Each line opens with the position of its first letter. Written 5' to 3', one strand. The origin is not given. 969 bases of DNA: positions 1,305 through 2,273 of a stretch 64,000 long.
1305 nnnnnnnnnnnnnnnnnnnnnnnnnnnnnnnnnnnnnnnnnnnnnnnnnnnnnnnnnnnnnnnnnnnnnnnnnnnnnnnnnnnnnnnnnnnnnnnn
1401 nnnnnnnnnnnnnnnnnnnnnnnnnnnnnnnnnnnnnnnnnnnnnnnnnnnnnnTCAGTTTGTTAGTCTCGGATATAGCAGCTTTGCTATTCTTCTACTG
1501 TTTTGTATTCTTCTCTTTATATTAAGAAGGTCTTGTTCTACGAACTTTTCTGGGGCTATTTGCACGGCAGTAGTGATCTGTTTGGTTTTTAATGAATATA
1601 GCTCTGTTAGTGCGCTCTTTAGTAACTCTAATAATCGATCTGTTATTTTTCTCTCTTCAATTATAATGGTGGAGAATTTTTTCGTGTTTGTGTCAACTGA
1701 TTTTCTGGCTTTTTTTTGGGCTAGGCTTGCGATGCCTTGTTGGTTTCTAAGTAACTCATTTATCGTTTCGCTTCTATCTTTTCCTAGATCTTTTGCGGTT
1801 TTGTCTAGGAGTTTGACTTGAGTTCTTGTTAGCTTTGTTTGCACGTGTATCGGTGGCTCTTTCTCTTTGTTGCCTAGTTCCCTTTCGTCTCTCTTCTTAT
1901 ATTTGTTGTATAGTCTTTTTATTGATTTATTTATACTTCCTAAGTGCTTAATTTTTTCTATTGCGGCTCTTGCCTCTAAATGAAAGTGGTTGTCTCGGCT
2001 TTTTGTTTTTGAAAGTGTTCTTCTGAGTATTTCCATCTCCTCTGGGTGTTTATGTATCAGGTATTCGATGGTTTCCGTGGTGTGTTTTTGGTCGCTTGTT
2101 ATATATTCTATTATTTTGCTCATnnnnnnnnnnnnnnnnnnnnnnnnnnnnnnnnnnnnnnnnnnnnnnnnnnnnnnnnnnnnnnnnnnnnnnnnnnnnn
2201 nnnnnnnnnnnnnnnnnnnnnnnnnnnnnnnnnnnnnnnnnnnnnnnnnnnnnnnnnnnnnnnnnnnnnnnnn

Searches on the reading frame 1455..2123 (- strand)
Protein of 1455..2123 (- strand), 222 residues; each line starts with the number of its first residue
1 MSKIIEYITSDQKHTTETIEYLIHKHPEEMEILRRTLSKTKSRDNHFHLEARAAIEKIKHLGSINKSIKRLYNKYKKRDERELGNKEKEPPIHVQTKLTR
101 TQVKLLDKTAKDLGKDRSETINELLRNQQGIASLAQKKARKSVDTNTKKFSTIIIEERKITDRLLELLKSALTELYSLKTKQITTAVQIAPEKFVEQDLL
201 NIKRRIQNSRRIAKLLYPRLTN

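Call 16: find_encoding_contigs(protein=window:1455-2123:-, flank=10000, max_places=6)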
Protein window:1455-2123:- (222 aa): 8 contigs read that carry it; 6 places shown.
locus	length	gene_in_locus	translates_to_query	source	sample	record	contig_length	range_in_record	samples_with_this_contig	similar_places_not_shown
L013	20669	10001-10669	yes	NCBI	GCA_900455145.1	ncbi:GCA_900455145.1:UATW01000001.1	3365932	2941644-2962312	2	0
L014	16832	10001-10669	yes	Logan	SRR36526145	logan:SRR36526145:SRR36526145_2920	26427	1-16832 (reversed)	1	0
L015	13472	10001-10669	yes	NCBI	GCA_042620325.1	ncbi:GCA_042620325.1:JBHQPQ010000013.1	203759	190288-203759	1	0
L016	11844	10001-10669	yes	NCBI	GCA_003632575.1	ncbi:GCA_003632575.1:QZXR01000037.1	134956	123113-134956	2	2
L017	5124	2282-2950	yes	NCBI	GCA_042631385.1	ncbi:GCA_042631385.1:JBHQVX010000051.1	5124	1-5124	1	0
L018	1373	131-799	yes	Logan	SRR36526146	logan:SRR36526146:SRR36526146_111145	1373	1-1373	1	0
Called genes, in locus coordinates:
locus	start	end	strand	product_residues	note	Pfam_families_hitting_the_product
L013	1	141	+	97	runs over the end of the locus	-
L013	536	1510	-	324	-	-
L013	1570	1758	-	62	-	PF02599:CsrA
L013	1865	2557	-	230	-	-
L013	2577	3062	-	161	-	-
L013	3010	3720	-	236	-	PF05954:Phage_GPD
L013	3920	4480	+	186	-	PF00772:DnaB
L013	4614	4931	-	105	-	-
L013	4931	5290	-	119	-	-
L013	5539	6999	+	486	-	PF14082:SduA_C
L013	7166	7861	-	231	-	PF11726:YagK_YfjJ_C, PF23343:REP_ORF2-G2P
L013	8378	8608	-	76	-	PF05930:Phage_AlpA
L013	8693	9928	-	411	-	-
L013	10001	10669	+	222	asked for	-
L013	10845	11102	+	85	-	PF10723:RepB-RCR_reg (weak)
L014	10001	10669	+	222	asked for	-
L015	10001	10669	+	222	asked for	-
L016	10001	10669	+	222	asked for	-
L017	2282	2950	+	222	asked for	-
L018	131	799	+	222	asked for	-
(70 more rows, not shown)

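Call 41: search_protein_families(library=padloc, proteins=[window:1455-2123:-], max_evalue=0.00001)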
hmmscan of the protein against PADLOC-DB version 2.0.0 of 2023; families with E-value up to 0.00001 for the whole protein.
window:1455-2123:- (222 aa): 0 families
